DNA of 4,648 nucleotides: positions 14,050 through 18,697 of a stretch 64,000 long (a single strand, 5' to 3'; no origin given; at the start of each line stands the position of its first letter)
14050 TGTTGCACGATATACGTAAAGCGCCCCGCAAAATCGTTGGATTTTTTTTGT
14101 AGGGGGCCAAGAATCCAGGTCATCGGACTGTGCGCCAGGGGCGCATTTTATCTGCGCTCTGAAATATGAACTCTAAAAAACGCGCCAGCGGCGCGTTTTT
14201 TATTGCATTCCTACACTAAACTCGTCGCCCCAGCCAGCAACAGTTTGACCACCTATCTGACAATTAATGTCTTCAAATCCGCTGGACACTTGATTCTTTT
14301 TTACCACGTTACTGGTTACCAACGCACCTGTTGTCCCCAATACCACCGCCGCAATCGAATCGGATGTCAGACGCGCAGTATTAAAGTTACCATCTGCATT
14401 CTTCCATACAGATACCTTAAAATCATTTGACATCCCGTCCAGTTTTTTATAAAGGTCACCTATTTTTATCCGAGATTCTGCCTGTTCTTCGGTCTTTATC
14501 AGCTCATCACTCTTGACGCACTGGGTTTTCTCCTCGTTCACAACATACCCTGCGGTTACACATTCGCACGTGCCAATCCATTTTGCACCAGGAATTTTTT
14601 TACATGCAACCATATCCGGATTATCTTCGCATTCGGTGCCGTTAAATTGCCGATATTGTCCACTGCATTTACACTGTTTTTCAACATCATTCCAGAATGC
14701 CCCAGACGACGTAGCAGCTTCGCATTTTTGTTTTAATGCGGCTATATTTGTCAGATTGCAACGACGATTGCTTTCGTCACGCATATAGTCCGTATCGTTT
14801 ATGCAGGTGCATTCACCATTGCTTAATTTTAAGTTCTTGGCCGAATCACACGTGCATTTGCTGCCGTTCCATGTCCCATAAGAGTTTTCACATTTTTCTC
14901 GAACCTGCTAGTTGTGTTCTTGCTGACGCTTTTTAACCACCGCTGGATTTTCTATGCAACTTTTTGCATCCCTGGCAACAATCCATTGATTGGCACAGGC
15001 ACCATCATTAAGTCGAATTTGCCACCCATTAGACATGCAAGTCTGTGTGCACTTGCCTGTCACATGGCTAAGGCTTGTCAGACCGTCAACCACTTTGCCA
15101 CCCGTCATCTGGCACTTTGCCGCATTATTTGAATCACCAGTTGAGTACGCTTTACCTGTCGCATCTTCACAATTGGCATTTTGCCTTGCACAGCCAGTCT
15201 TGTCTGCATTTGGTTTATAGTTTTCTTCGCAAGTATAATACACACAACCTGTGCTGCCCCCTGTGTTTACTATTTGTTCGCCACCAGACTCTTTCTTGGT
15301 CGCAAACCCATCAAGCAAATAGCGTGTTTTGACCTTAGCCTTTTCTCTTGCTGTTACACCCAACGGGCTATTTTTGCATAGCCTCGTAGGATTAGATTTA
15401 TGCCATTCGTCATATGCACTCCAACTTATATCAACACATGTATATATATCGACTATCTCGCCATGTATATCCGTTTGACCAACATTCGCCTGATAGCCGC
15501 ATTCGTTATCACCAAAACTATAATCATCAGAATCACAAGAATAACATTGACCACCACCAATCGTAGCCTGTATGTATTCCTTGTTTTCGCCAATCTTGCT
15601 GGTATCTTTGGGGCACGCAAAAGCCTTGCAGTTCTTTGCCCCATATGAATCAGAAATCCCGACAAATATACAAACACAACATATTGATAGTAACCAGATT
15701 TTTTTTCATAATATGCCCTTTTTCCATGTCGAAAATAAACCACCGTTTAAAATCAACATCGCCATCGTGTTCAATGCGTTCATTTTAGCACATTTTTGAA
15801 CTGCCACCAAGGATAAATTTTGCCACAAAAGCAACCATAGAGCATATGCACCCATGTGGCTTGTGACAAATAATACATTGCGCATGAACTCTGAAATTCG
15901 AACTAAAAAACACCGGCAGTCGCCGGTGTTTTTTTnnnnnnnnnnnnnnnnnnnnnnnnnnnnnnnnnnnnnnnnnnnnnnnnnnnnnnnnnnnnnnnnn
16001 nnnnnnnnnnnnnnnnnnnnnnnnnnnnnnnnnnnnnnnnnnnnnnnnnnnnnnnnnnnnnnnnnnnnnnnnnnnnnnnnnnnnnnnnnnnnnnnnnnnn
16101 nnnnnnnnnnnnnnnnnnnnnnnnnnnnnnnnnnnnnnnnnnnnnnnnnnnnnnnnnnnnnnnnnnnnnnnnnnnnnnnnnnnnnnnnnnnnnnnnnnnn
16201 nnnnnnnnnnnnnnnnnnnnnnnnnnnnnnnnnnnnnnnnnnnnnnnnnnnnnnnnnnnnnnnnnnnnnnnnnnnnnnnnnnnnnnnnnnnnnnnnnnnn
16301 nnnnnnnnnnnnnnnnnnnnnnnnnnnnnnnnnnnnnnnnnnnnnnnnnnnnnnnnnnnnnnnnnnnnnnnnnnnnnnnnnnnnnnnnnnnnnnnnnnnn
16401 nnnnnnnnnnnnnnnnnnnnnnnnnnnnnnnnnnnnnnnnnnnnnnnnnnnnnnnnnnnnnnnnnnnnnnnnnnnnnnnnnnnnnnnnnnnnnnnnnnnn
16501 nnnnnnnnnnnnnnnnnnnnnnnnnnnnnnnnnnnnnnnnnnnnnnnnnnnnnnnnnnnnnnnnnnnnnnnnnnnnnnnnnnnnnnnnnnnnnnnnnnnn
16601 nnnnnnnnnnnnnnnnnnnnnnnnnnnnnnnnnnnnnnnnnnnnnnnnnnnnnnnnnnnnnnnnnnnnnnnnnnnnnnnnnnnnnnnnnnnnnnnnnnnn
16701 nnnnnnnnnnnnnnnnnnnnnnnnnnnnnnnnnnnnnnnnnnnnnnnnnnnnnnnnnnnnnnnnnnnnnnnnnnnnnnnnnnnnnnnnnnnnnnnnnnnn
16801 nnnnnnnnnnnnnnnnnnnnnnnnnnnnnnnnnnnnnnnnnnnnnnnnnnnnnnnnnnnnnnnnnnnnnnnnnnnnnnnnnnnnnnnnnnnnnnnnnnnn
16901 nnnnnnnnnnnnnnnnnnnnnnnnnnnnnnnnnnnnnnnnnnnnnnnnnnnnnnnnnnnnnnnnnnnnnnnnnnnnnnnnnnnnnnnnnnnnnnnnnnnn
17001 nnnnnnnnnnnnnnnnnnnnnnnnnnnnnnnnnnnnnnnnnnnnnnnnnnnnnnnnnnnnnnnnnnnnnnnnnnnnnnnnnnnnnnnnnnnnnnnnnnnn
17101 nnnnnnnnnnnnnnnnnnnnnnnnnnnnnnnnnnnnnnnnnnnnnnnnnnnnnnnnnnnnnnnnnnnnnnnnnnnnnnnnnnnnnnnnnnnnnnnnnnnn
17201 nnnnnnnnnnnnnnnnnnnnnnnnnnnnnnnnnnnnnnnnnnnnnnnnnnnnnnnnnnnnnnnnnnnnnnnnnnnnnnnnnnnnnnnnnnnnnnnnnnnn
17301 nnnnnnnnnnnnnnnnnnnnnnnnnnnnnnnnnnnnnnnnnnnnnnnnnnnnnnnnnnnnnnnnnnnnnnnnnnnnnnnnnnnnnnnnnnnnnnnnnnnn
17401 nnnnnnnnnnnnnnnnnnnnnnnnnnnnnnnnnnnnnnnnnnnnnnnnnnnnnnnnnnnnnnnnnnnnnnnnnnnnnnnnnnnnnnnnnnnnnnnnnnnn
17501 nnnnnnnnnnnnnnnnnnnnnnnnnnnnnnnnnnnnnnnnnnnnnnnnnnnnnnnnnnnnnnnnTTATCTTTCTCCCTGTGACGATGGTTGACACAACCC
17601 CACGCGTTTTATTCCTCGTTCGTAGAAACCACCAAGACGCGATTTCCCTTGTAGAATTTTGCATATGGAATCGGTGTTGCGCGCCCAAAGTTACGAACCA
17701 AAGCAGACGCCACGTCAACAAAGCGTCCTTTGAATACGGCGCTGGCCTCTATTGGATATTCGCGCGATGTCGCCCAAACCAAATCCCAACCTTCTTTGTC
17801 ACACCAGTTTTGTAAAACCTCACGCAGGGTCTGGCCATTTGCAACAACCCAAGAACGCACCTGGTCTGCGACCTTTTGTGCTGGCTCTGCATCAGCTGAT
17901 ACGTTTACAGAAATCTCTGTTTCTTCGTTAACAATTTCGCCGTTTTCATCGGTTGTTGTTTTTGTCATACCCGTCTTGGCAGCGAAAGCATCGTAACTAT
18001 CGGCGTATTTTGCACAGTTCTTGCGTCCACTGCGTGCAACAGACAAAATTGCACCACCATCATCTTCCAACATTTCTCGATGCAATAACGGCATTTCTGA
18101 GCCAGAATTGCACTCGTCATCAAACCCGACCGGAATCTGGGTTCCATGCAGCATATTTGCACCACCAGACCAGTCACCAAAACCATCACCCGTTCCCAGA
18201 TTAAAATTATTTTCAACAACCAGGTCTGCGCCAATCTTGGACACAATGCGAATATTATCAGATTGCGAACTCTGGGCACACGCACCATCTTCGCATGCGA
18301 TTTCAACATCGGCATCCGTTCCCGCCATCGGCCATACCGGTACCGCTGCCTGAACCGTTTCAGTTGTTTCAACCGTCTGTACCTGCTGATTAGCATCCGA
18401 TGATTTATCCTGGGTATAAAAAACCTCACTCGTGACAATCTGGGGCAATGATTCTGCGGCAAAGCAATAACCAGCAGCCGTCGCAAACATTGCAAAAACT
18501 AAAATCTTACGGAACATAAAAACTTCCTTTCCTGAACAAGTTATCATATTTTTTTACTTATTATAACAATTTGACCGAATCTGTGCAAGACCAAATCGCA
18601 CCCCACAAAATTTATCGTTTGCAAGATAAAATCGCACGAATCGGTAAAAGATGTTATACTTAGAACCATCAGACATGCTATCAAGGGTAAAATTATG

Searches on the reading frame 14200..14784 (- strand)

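Call 4: search_protein_families(library=pfam, proteins=[window:14200-14784:-], max_evalue=1)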
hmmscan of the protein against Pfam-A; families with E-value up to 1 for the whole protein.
window:14200-14784:- (194 aa): 2 families
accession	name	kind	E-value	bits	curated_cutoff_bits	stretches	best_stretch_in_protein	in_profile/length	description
PF16480.10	DUF5057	-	0.077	12.8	27.9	1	68-169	105-204/378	Domain of unknown function (DUF5057)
PF14301.12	DUF4376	-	0.089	13.7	25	0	101-149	28-74/106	Domain of unknown function (DUF4376)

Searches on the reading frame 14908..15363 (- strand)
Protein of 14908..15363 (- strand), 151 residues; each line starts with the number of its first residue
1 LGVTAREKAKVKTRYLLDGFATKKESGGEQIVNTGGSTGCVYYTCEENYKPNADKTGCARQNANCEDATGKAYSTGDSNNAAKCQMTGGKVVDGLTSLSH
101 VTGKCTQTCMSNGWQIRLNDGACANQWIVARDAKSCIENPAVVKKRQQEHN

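Call 4: search_protein_families(library=pfam, proteins=[window:14908-15363:-], max_evalue=1)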
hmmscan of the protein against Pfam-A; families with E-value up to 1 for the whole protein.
window:14908-15363:- (151 aa): 1 family
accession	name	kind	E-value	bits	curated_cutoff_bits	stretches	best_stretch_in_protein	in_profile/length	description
PF21671.2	CPL1-like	-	0.75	10.4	27.4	1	38-58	39-59/60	Protein CPL1-like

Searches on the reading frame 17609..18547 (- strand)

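Call 30: search_protein_families(library=pfam, proteins=[window:17609-18547:-], max_evalue=0.001)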
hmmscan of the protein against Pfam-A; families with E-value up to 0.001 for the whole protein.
window:17609-18547:- (312 aa): 1 family
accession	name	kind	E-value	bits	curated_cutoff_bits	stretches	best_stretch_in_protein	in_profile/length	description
PF10671.14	TcpQ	-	1.1e-17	64.3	27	1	231-309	1-79/80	Toxin co-regulated pilus biosynthesis protein Q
